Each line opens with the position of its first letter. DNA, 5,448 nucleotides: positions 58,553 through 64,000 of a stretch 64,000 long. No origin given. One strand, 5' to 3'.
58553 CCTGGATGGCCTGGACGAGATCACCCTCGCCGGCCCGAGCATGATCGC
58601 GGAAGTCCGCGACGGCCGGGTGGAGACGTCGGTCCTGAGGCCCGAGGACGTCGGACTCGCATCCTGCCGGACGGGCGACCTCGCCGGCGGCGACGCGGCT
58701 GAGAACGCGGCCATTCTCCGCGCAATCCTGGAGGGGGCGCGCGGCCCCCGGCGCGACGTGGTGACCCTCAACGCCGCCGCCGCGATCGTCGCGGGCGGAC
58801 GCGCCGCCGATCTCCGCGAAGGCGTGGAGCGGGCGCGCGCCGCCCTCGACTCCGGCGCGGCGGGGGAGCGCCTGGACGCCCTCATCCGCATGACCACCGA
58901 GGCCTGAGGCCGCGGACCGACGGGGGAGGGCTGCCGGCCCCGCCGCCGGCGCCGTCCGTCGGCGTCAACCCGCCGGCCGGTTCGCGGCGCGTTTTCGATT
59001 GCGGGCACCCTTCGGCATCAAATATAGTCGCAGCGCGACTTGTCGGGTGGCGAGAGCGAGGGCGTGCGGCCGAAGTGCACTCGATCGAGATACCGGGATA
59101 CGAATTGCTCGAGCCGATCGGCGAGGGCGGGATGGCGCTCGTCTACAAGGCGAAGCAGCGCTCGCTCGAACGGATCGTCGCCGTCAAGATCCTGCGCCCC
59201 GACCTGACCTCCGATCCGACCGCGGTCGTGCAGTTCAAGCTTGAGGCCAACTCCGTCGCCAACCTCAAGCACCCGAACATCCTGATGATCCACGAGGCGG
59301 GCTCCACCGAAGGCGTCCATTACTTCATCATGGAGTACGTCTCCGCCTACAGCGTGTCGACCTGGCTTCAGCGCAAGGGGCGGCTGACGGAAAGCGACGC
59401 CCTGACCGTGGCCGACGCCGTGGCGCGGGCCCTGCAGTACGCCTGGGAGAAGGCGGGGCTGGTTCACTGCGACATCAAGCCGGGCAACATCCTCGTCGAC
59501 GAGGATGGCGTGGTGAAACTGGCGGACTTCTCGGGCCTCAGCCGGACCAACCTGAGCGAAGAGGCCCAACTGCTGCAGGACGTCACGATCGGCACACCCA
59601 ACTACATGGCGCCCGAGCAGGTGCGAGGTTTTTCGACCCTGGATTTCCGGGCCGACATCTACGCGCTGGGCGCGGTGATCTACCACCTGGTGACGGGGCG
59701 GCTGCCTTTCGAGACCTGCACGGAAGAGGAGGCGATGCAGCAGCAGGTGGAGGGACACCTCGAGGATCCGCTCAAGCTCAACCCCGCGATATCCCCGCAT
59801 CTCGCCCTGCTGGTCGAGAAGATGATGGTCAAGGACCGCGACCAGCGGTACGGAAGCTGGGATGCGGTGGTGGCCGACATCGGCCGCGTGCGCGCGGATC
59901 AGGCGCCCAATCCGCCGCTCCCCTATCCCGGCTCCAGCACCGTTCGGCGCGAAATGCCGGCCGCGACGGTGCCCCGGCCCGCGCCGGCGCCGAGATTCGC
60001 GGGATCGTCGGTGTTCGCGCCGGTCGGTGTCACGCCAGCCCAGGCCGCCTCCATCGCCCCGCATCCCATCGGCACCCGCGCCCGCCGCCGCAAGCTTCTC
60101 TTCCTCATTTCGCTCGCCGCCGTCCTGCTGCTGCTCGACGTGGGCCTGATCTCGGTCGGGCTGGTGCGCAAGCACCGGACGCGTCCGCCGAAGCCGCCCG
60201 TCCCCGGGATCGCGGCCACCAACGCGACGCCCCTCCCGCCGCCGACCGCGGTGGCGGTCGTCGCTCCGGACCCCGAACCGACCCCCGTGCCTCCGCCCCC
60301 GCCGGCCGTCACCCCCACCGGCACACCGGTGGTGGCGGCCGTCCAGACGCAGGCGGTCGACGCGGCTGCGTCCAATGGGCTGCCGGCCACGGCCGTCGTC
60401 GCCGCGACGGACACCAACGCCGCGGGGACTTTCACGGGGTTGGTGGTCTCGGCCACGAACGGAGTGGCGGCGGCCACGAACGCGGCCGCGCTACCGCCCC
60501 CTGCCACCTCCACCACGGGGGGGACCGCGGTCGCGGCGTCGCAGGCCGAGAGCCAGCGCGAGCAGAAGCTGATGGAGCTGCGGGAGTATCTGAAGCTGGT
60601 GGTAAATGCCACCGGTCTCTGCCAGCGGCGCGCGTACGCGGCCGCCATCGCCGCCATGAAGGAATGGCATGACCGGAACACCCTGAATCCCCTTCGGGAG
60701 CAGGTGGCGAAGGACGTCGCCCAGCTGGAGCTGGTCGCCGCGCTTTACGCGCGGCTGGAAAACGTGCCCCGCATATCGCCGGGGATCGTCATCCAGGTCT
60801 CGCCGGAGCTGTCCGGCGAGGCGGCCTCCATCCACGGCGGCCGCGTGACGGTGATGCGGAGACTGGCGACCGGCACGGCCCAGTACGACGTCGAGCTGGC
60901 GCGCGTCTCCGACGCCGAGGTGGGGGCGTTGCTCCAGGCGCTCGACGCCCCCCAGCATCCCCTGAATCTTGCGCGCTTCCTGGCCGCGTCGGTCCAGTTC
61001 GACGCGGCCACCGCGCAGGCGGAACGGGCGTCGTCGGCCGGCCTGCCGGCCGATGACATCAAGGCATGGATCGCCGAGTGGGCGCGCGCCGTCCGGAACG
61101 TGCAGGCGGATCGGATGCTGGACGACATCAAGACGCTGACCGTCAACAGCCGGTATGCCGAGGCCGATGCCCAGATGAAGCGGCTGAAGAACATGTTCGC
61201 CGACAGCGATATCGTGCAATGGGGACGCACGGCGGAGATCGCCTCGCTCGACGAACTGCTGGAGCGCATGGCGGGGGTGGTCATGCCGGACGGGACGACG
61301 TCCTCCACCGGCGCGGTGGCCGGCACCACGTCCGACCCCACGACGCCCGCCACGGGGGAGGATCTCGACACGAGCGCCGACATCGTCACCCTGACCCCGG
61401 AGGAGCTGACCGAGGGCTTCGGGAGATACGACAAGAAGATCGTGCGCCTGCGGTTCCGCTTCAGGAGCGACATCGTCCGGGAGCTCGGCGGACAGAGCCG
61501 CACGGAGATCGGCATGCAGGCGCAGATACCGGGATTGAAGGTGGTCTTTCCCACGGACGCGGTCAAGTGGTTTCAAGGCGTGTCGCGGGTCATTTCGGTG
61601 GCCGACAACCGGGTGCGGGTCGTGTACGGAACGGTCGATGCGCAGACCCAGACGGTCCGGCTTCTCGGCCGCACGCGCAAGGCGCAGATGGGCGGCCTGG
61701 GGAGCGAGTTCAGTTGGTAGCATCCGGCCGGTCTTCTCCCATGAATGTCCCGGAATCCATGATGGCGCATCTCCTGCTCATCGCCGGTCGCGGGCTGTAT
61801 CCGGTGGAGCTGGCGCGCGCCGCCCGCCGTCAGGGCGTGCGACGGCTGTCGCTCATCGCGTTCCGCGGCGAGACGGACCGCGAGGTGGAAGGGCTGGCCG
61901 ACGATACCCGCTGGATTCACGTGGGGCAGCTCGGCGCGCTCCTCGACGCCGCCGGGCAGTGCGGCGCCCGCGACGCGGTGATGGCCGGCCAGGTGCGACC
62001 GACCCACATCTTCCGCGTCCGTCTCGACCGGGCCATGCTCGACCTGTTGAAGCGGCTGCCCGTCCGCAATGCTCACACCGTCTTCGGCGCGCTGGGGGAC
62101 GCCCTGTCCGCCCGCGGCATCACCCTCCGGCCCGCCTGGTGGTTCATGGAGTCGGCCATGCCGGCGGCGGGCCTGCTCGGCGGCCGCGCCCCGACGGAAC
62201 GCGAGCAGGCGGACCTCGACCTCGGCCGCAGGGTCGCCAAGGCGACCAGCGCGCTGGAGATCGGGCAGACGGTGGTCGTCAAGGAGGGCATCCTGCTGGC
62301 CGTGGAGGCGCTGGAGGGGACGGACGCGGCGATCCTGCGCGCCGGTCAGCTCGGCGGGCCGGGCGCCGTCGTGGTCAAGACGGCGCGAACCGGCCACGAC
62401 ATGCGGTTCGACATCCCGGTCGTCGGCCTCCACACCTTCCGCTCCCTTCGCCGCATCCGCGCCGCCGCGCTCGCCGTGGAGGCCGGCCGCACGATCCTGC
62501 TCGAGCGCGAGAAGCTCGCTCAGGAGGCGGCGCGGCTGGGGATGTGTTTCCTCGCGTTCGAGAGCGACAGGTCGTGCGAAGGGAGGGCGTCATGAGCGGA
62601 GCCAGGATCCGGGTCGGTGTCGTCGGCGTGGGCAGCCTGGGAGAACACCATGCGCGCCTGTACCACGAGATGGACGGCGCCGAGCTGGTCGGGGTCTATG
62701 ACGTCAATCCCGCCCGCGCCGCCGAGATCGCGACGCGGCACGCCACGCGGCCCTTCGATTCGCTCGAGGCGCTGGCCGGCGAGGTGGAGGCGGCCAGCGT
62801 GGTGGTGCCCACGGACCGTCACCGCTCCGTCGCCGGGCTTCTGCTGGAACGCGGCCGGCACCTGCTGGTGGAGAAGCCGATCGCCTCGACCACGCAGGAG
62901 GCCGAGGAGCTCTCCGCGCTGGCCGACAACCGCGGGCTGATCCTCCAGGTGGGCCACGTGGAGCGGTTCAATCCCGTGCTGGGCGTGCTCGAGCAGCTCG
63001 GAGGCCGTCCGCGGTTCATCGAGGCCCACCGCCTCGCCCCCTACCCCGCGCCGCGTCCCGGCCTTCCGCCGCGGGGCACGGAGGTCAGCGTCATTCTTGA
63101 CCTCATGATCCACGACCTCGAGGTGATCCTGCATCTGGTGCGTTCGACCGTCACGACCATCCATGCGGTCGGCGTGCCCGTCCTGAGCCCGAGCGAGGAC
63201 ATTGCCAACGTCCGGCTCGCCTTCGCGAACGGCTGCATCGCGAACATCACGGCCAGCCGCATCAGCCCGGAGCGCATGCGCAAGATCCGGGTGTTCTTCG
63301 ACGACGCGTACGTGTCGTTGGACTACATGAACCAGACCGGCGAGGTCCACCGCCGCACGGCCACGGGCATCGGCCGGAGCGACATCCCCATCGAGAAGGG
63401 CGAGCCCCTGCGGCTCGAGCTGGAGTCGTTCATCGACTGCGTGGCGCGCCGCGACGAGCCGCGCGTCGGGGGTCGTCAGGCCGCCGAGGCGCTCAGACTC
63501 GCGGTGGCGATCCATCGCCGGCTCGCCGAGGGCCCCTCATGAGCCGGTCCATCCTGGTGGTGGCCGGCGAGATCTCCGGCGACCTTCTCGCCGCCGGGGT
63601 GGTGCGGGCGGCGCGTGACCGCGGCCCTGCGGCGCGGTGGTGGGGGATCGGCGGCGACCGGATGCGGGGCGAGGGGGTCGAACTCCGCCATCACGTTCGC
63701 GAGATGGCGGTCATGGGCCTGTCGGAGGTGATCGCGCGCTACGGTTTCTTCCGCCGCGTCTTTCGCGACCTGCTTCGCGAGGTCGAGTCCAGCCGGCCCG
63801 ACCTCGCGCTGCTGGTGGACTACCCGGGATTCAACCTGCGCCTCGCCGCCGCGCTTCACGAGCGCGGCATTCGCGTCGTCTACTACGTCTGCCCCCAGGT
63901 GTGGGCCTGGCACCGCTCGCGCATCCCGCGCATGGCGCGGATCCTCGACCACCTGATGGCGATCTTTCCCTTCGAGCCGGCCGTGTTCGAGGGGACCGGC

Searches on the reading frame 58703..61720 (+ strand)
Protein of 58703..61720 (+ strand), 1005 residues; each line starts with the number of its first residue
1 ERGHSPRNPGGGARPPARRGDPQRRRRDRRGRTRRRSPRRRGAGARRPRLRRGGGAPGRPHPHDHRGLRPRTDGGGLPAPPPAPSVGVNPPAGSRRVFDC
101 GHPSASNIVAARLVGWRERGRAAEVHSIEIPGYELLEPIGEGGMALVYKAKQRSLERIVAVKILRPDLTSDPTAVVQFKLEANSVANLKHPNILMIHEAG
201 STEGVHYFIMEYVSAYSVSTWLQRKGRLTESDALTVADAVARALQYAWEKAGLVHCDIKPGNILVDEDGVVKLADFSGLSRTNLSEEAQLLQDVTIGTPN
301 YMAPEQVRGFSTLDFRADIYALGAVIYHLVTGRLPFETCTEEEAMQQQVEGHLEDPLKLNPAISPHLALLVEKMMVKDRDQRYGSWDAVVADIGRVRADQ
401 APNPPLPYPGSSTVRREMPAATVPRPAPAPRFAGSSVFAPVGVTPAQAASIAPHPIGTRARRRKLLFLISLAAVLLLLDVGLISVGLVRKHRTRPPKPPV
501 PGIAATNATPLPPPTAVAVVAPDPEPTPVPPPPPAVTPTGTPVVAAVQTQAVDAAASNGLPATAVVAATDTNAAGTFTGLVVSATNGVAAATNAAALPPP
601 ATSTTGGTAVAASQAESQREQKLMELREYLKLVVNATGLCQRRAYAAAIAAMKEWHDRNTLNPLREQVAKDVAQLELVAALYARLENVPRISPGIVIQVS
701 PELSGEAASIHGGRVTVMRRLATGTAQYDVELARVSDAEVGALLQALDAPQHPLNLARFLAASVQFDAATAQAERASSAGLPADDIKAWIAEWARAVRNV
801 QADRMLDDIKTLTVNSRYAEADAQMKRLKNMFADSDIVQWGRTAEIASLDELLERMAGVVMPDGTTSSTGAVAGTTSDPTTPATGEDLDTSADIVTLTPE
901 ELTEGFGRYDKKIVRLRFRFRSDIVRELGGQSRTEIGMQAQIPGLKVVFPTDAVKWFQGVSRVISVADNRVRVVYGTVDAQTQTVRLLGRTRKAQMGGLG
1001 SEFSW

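Call 29: search_protein_families(library=pfam, proteins=[window:58703-61720:+], max_evalue=0.001)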
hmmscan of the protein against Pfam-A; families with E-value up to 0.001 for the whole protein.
window:58703-61720:+ (1005 aa): 6 families
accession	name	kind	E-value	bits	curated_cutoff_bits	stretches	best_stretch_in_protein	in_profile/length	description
PF00069.31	Pkinase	-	2.6e-49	168.4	31.7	1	133-385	1-254/263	Protein kinase domain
PF07714.23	PK_Tyr_Ser-Thr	-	1.2e-30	107.1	23.1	1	135-382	3-248/258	Protein tyrosine and serine/threonine kinase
PF03109.22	ABC1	-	1e-09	38.3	22.9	1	206-281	143-215/244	ABC1 atypical kinase-like domain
PF14531.12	Kinase-like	-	1.3e-07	31.6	25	1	249-382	162-289/289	Kinase-like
PF01163.29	RIO1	-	9.6e-05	22.5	22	1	206-282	81-154/187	RIO domain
PF01636.29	APH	-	0.0006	20.1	23.2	0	231-270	143-188/239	Phosphotransferase enzyme family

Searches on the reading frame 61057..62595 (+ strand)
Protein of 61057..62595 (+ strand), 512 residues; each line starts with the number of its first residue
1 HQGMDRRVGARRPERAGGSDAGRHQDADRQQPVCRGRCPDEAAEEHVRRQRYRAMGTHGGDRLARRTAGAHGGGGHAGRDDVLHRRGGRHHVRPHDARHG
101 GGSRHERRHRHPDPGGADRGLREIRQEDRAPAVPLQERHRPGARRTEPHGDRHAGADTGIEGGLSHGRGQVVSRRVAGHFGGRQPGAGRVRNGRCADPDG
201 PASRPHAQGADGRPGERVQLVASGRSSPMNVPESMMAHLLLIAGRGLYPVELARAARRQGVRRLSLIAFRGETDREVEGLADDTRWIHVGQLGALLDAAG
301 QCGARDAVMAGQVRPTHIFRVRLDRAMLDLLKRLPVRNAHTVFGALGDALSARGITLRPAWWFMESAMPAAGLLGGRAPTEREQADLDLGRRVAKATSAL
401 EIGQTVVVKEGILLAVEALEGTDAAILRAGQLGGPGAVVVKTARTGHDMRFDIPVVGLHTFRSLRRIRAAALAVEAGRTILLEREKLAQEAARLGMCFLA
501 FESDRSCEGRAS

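Call 72: search_protein_families(library=ncbifam, proteins=[window:61057-62595:+], max_evalue=0.01)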
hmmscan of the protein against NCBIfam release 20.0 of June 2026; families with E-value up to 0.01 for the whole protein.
window:61057-62595:+ (512 aa): 2 families
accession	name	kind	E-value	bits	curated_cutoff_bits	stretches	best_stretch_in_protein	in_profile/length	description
NF047836.1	UDPdiagluDHLpxI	equivalog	8e-28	97.6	400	1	239-501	2-272/275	UDP-2,3-diacylglucosamine diphosphatase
NF005850.0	PRK07768.1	subfamily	0.0018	16.6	572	1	239-281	439-482/545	long-chain-fatty-acid--CoA ligase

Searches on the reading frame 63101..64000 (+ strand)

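Call 72: search_protein_families(library=ncbifam, proteins=[window:63101-64000:+], max_evalue=0.01)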
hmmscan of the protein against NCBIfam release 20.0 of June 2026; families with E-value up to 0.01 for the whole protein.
window:63101-64000:+ (300 aa): 2 families
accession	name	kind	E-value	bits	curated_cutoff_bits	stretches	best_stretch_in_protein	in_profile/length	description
TIGR00215.1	lpxB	equivalog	3.3e-39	134.8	190.25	1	148-297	6-155/382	lipid-A-disaccharide synthase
NF002173.0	PRK01021.1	equivalog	1.3e-27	96.7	1033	1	142-298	220-378/610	lipid-A-disaccharide synthase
